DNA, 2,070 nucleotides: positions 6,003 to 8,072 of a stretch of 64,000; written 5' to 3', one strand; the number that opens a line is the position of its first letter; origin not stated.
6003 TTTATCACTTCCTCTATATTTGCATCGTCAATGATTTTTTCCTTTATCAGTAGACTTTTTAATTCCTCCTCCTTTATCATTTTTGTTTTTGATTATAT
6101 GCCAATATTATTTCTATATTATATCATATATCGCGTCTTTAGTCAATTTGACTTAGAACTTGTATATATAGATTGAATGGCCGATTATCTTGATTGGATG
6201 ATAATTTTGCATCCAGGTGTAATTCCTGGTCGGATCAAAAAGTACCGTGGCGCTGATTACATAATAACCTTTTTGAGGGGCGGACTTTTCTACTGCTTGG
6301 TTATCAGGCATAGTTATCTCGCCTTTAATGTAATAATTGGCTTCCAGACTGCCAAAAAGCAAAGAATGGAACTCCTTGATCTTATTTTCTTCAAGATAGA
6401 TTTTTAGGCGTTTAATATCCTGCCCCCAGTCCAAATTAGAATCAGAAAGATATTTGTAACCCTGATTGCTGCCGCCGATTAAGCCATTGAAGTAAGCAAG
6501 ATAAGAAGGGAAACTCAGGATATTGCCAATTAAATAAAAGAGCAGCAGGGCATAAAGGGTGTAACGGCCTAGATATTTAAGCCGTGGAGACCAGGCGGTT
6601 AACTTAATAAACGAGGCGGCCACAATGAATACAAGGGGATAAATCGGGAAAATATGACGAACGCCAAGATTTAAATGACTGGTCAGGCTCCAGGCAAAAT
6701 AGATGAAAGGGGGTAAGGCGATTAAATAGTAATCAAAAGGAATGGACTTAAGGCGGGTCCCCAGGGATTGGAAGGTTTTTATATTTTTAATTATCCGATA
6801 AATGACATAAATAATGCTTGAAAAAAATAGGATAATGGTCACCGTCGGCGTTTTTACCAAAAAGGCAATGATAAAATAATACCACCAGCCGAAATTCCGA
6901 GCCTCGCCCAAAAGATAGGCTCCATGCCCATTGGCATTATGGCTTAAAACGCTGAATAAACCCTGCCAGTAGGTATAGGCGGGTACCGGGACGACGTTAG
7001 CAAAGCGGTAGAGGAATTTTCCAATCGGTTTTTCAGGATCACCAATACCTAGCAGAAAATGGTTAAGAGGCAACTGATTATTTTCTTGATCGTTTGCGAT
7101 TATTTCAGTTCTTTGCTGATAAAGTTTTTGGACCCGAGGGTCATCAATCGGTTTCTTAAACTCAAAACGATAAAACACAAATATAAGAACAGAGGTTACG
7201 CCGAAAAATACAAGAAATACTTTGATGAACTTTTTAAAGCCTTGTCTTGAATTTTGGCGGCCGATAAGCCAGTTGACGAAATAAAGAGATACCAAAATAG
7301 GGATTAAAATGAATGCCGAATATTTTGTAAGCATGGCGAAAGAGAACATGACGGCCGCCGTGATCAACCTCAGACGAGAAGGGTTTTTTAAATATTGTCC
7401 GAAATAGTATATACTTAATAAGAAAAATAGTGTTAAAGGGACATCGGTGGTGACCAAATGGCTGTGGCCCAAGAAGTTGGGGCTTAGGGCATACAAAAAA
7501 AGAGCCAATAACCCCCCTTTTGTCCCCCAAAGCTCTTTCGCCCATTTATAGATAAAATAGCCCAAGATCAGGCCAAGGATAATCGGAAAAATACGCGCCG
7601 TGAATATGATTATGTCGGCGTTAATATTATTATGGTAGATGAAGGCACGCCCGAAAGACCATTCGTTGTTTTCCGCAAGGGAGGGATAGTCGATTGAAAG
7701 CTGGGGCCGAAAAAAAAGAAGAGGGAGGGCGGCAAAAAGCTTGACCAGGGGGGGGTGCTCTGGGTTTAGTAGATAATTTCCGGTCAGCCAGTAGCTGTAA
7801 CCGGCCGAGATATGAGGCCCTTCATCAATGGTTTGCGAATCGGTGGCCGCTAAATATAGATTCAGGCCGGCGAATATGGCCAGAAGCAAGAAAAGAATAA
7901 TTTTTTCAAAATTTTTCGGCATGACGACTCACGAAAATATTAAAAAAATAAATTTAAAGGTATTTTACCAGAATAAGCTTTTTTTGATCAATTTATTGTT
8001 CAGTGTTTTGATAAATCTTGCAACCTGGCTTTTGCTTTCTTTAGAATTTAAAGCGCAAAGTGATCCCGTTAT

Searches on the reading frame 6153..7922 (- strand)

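Call 16: search_protein_families(library=pfam, proteins=[window:6153-7922:-])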
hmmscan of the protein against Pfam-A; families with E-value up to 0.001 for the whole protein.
window:6153-7922:- (589 aa): 2 families
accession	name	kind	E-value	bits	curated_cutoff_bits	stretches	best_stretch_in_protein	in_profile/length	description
PF13231.12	PMT_2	-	2e-17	64.3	26.1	1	107-242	22-151/160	Dolichyl-phosphate-mannose-protein mannosyltransferase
PF02366.24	PMT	-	1.9e-11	44.5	22.7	1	44-240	35-226/245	Dolichyl-phosphate-mannose-protein mannosyltransferase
